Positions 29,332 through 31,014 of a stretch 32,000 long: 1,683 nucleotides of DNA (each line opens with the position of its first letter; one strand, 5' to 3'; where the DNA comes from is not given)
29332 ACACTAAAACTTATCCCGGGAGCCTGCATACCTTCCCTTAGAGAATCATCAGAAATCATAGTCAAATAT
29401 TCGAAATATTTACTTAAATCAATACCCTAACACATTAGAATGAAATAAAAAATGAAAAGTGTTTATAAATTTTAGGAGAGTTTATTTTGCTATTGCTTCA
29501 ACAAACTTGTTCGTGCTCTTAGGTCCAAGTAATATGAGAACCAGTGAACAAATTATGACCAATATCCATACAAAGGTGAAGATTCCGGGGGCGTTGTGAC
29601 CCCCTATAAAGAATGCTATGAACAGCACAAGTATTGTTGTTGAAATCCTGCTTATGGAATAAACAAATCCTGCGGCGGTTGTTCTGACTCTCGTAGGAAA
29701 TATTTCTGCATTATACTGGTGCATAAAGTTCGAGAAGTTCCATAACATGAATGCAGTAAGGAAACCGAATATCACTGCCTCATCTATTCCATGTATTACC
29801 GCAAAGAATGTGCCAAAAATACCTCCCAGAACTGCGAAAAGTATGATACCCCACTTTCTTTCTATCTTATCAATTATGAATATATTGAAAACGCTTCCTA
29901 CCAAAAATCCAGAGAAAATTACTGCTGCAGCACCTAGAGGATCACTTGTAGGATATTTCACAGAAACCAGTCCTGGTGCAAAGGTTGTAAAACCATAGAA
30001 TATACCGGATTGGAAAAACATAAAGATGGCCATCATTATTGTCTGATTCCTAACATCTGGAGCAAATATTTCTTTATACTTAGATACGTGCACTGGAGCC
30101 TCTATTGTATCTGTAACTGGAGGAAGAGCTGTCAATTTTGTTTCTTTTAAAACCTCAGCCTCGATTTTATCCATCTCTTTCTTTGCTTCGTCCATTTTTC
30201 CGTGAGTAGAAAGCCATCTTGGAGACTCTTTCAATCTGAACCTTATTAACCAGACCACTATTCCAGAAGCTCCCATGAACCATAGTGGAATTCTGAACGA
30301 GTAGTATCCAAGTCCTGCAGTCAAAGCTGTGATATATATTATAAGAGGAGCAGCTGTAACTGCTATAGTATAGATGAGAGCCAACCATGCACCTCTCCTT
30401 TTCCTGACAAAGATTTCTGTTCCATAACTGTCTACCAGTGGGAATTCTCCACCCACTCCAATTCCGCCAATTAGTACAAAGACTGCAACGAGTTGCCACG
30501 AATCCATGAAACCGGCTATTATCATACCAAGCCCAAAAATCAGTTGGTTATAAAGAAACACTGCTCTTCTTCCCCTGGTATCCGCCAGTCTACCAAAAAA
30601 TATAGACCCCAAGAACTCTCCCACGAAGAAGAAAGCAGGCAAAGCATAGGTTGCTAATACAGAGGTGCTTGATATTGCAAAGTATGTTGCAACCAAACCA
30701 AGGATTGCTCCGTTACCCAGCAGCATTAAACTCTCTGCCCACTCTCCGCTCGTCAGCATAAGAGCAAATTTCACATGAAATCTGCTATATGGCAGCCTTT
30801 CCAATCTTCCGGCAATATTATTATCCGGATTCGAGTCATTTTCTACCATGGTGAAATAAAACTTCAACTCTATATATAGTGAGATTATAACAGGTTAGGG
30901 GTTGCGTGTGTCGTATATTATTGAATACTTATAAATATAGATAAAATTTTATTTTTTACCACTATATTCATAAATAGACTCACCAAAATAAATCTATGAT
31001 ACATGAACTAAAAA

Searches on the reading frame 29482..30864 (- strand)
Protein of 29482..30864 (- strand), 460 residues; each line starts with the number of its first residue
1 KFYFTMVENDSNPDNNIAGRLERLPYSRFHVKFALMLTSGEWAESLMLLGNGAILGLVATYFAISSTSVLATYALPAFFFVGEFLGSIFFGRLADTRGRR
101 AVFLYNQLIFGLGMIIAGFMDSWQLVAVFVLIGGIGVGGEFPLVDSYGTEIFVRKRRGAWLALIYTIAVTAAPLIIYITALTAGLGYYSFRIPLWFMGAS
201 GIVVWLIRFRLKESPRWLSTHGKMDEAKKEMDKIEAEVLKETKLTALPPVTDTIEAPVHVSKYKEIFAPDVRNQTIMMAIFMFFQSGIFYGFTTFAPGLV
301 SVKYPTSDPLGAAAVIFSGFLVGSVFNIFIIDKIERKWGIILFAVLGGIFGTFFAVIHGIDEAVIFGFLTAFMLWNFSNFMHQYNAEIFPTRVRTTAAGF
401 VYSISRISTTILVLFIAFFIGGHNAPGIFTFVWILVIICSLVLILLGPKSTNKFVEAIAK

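Call 62: search_protein_families(library=pfam, proteins=[window:29482-30864:-], max_evalue=0.0001)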
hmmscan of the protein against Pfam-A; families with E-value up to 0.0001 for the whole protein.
window:29482-30864:- (460 aa): 2 families
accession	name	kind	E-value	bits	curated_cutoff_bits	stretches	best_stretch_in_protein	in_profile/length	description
PF00083.30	Sugar_tr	-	1.4e-30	107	22.3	1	71-458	47-448/452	Sugar (and other) transporter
PF07690.21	MFS_1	-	4.3e-26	92.1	33.4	2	53-326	17-254/347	Major Facilitator Superfamily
